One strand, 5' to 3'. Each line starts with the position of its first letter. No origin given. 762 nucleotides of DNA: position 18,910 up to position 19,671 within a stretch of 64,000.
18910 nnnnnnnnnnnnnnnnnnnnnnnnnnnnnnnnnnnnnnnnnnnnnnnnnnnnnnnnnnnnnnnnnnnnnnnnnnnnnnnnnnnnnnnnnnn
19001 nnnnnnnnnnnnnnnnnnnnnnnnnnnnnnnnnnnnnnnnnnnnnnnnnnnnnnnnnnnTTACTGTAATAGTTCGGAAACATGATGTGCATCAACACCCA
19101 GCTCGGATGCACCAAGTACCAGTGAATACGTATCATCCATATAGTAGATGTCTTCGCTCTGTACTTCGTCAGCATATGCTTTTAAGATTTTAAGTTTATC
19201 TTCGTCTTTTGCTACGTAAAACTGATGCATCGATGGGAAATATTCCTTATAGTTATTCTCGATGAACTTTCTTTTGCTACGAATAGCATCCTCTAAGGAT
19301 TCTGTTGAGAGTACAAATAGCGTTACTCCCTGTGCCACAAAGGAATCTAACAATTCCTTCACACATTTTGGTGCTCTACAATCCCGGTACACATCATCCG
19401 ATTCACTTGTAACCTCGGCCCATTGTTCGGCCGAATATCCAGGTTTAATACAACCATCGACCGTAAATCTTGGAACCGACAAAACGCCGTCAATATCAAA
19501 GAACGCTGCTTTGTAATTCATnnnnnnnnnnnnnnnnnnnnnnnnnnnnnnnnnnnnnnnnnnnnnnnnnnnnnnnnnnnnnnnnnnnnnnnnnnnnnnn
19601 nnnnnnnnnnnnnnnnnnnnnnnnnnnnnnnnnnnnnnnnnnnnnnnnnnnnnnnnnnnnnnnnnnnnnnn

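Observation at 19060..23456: Contiguous NAD+ salvage/Preiss-Handler module (HAD hydrolase, NadE, PncB, NMNAT, PncA, Nudix) in a phage-like genome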

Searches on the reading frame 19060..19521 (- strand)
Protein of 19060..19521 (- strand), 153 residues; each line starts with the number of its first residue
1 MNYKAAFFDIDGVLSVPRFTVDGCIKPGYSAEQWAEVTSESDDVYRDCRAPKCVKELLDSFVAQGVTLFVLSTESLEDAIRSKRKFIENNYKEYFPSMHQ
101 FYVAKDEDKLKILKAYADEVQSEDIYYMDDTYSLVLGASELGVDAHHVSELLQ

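Call 3: search_protein_families(library=pfam, proteins=[window:19060-19521:-], max_evalue=0.01)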
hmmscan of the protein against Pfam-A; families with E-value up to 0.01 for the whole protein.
window:19060-19521:- (153 aa): 0 families

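Call 4: search_protein_families(library=ncbifam, proteins=[window:19060-19521:-], max_evalue=0.01)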
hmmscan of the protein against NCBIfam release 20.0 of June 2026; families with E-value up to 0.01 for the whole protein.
window:19060-19521:- (153 aa): 1 family
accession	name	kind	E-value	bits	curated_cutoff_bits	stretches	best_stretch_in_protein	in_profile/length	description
TIGR01681.1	HAD-SF-IIIC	subfamily_domain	0.0016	19.2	35.75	1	45-131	29-121/132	HAD-IIIC family phosphatase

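Call 8: search_protein_families(library=phrogs, proteins=[window:19060-19521:-], max_evalue=0.001)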
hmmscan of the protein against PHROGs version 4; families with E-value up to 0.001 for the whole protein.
window:19060-19521:- (153 aa): 1 family
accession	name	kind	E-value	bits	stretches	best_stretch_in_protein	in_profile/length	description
phrog_415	-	other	0.00035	21.3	1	4-148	22-164/218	polynucleotide kinase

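Call 47: search_solved_structures(query=window:19060-19521:-, max_evalue=10, show_alignments=2)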
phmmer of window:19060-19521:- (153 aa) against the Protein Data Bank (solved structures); distinct sequences matched with E-value up to 10: 2.
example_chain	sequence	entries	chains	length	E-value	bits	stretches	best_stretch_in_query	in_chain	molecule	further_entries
8vd6_A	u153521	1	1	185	0.15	15.5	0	18-81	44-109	CAP REPEAT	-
4iuy_A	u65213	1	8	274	1.3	12.5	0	49-90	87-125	Short chain dehydrogenase/reductase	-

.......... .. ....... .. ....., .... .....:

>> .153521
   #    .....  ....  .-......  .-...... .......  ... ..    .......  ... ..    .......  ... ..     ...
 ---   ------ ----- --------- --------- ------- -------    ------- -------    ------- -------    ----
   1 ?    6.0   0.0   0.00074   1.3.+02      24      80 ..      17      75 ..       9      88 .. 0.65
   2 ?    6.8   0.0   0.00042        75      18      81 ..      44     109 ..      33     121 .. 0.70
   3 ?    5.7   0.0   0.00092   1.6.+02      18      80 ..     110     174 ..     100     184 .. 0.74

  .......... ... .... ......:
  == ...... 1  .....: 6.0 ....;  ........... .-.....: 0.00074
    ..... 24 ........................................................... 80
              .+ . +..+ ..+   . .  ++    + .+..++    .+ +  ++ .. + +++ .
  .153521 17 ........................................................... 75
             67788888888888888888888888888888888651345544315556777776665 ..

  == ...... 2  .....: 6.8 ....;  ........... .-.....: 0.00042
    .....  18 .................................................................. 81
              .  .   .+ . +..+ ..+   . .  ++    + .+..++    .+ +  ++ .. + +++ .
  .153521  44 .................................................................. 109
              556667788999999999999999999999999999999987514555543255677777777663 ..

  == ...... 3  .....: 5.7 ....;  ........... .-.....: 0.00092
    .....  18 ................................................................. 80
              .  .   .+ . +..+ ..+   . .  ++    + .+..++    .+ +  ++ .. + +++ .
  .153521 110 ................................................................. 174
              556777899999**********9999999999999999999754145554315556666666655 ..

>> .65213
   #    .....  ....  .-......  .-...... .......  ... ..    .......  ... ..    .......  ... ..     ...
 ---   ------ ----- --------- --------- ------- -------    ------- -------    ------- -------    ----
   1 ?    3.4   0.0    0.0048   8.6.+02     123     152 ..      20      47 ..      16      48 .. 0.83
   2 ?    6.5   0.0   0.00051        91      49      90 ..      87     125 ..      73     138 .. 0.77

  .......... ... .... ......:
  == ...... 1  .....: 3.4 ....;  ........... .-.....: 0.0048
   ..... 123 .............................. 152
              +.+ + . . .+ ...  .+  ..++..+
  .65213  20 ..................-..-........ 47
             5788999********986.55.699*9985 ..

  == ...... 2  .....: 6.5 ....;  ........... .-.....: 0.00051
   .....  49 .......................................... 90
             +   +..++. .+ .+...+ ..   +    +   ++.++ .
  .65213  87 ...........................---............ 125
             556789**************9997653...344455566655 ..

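Call 76: find_homologous_proteins(query=window:19060-19521:-, max_evalue=0.001)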
Query window:19060-19521:- (153 aa): 7 proteins with E <= 0.001 among 32 candidates.
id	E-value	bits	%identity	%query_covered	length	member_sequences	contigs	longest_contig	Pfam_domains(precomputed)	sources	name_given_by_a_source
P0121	2.1e-90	318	94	100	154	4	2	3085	-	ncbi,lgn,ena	-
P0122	2.3e-82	292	86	100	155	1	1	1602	-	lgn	-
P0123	1.9e-49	186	55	97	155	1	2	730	-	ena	-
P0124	3.6e-48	181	56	99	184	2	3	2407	-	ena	-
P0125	1.9e-36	143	45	97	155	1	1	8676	-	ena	-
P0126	4.1e-30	123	46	97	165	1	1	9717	-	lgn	-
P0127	4.8e-25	106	41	96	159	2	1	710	-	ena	-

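Call 80: find_encoding_contigs(protein=P0125, flank=8000, max_places=1)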
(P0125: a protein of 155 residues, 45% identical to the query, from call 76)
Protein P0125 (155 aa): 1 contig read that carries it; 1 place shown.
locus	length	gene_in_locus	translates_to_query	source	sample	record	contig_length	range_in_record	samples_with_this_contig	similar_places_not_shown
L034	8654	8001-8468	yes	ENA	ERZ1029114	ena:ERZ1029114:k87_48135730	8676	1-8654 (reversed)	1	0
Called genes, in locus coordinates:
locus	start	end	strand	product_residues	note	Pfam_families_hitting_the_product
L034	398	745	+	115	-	-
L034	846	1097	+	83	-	-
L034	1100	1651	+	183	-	-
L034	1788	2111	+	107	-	-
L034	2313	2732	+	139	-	-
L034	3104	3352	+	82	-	-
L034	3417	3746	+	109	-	PF14213:DUF4325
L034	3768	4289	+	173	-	-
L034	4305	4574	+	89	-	-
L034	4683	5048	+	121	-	-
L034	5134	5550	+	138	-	-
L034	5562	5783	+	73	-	-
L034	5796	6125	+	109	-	-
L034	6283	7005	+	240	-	PF04545:Sigma70_r4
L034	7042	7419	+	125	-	-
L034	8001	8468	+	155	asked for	-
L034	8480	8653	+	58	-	?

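Call 81: find_encoding_contigs(protein=P0126, flank=8000, max_places=1)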
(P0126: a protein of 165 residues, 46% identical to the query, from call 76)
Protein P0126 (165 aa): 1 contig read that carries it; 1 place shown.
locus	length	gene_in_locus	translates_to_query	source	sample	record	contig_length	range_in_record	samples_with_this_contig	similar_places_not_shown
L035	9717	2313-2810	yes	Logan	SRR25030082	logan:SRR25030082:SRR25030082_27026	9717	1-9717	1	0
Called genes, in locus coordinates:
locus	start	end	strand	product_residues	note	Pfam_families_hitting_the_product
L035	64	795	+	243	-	PF01555:N6_N4_Mtase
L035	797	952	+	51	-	-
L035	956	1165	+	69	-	-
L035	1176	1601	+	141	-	-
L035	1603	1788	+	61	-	-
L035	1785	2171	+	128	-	-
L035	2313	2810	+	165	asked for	-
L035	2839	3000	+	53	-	-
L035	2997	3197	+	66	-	-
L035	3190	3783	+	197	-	-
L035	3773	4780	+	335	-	PF01145:Band_7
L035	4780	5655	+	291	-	PF01145:Band_7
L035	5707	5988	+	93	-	-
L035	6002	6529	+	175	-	-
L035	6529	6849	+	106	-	PF00717:Peptidase_S24 (weak)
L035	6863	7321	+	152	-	PF14354:Lar_restr_allev (weak)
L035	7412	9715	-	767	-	?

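Call 82: predict_structure(alignment_id=A2)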
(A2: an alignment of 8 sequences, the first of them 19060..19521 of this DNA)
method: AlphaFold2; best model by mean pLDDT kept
length: 153 residues; sequences in the alignment: 8
mean_pLDDT: 91.6   pTM: 0.87
mean pLDDT of the five models: 91.6, 91.1, 90.9, 90.5, 88.8
residues with pLDDT >= 90: 111; 70-90: 39; 50-70: 3; < 50: 0
segments of 3 or more residues with pLDDT < 50: none
pLDDT, mean of each block of 10 residues (from residue 1): 91 86 78 87 87 94 97 94 95 95 96 93 95 97 95 73
secondary structure, 60 per line:
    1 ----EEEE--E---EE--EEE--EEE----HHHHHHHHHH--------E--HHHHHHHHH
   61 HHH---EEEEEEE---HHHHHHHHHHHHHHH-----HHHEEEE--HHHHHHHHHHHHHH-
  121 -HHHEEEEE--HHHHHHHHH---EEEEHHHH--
elements in order: E5-8 E19-21 E24-26 H31-40 H52-63 E67-73 H77-91 E100-103 H106-119 E125-129 H132-140 E144-147 H148-151

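Call 84: fold_search(model_id=the predicted structure, library=pdb)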
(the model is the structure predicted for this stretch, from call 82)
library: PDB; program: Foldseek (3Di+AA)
matches with E <= 10: 1276; with E <= 0.001: 47
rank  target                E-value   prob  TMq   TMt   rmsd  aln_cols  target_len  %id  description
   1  2wm8                  8.7e-06  1.00  0.61  0.56   5.8       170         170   18  Crystal structure of human magnesium-dependent phosphatase 1 of the haloacid dehalogenase superfamily (MGC5987) (released 2009-07-28)
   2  1u7p_C                1.2e-05  1.00  0.62  0.59   5.4       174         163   17  X-ray Crystal Structure of the Hypothetical Phosphotyrosine Phosphatase MDP-1 of the Haloacid Dehalogenase Superfamily (released 2004-10-19)
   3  1u7p_D                2.7e-05  1.00  0.63  0.61   5.2       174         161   17  X-ray Crystal Structure of the Hypothetical Phosphotyrosine Phosphatase MDP-1 of the Haloacid Dehalogenase Superfamily (released 2004-10-19)
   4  1u7o                  2.7e-05  1.00  0.62  0.59   7.2       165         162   20  Magnesium Dependent Phosphatase 1 (MDP-1) (released 2004-10-26)
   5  3cnh_B                4.3e-05  1.00  0.59  0.48   5.9       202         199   17  Crystal structure of predicted hydrolase of haloacid dehalogenase-like superfamily (NP_295428.1) from Deinococcus radi (released 2008-04-08)
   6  1u7p_B                4.5e-05  1.00  0.63  0.60   5.2       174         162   17  X-ray Crystal Structure of the Hypothetical Phosphotyrosine Phosphatase MDP-1 of the Haloacid Dehalogenase Superfamily (released 2004-10-19)
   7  5mwa                  5.2e-05  1.00  0.57  0.44   7.8       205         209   16  human sEH Phosphatase in complex with 3-4-3,4-dichlorophenyl-5-phenyl-1,3-oxazol-2-yl-benzoic-acid (released 2018-02-28)
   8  1u7p_A                6.7e-05  1.00  0.63  0.59   5.4       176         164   18  X-ray Crystal Structure of the Hypothetical Phosphotyrosine Phosphatase MDP-1 of the Haloacid Dehalogenase Superfamily (released 2004-10-19)
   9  4dfd_A                7.1e-05  1.00  0.57  0.45   6.5       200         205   16  Crystal structure of had family enzyme bt-2542 (target efi-501088) from bacteroides thetaiotaomicron, magnesium comple (released 2012-02-01)
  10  3cnh_A                9.1e-05  1.00  0.59  0.47   5.9       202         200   17  Crystal structure of predicted hydrolase of haloacid dehalogenase-like superfamily (NP_295428.1) from Deinococcus radi (released 2008-04-08)
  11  4dfd_B                9.7e-05  1.00  0.55  0.44   7.1       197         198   16  Crystal structure of had family enzyme bt-2542 (target efi-501088) from bacteroides thetaiotaomicron, magnesium comple (released 2012-02-01)
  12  4f71_A                1.1e-04  1.00  0.54  0.44   6.2       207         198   14  Crystal structure of had family enzyme bt-2542 (target efi-501088) from Bacteroides thetaiotaomicron, wild-type protei (released 2012-06-20)
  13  4f72_A                1.3e-04  1.00  0.54  0.44   6.5       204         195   14  Crystal structure of had family enzyme bt-2542 (target efi-501088) from Bacteroides thetaiotaomicron, asp12ala mutant, (released 2012-06-20)
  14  4dcc                  1.4e-04  1.00  0.56  0.44   6.3       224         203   14  Crystal structure of had family enzyme bt-2542 from bacteroides thetaiotaomicron (target efi-501088) (released 2012-02-22)
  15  4f71_B                1.5e-04  1.00  0.55  0.44   6.8       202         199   16  Crystal structure of had family enzyme bt-2542 (target efi-501088) from Bacteroides thetaiotaomicron, wild-type protei (released 2012-06-20)
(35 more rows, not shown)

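Call 85: search_protein_representatives(alignment_id=A2)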
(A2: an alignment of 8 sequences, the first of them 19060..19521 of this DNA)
Query: 8 sequences, 155 profile positions. Proteins with E-value up to 0.001 (for the whole library): 371; up to 1e-10: 136; up to 1e-30: 27. The best 150 are listed.
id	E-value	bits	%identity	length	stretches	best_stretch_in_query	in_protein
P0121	8.9e-76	269.8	-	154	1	1-155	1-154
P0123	6.2e-75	267.1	-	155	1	3-154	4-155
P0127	8.6e-64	230.9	-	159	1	5-154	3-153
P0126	9.8e-60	217.7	-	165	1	2-154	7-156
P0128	2.5e-52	193.7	-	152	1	4-154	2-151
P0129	2.7e-52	193.5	-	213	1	5-154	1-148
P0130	1.0e-49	185.2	-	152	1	4-154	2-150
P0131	5.1e-49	182.9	-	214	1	1-154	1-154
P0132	1.2e-48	181.8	-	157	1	1-154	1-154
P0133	1.1e-45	172.0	-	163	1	4-155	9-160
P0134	4.6e-45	170.1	-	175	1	4-154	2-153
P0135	6.7e-44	166.3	-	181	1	5-154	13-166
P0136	2.1e-43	164.7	-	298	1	5-154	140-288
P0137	3.7e-43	163.9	-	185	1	3-154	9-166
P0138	3.9e-43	163.8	-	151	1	4-154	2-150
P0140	4.5e-39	150.6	-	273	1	4-154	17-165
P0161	2.5e-27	112.5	-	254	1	3-153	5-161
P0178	1.1e-24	103.9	-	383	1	3-154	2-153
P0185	7.0e-23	98.0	-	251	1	1-154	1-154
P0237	1.1e-15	74.6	-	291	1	3-151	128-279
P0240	6.9e-15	72.1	-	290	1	4-154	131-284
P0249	7.9e-13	65.4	-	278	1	5-153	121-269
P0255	1.3e-11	61.4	-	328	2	3-154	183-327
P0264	2.7e-10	57.2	-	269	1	5-154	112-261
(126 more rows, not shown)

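Call 86: search_protein_families(library=pfam, proteins=[P0136, P0237, P0240, P0249, P0264, P0255, P0178, P0140, P0161, P0185], max_evalue=0.001)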
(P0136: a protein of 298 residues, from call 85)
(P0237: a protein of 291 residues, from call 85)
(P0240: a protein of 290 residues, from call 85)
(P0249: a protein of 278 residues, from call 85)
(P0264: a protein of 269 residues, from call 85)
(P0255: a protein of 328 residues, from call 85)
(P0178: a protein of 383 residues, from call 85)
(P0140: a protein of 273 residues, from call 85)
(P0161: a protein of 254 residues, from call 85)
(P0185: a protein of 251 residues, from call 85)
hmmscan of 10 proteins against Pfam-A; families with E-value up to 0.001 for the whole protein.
P0136 (298 aa): 0 families

P0237 (291 aa): 2 families
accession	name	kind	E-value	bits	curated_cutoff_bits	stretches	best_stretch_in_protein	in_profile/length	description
PF13419.12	HAD_2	-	1.9e-05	25.3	23.8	1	141-278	46-178/178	Haloacid dehalogenase-like hydrolase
PF00702.32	Hydrolase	-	0.00017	22.4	26.4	0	187-272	109-191/191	haloacid dehalogenase-like hydrolase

P0240 (290 aa): 1 family
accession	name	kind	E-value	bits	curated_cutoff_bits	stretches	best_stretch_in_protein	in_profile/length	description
PF00702.32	Hydrolase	-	0.00047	21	26.4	0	174-265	93-182/191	haloacid dehalogenase-like hydrolase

P0249 (278 aa): 1 family
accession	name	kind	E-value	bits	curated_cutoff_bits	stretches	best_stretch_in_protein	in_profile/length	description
PF13419.12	HAD_2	-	0.00028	21.5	23.8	0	163-261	76-173/178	Haloacid dehalogenase-like hydrolase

P0264 (269 aa): 1 family
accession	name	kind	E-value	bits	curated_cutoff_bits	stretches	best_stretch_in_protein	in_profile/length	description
PF13419.12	HAD_2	-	1e-05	26.2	23.8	1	155-252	77-173/178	Haloacid dehalogenase-like hydrolase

P0255 (328 aa): 1 family
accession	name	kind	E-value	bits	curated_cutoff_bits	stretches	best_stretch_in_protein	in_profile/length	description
PF00702.32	Hydrolase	-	0.00049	21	26.4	0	9-93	3-65/191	haloacid dehalogenase-like hydrolase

P0178 (383 aa): 1 family
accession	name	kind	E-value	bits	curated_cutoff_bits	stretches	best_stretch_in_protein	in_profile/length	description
PF13238.12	AAA_18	-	1.1e-05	26.3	29.4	1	234-351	1-115/128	AAA domain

P0140 (273 aa): 0 families

P0161 (254 aa): 0 families

P0185 (251 aa): 1 family
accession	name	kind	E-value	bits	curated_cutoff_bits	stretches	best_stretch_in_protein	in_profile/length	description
PF13419.12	HAD_2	-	3.1e-06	27.9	23.8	1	32-148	60-176/178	Haloacid dehalogenase-like hydrolase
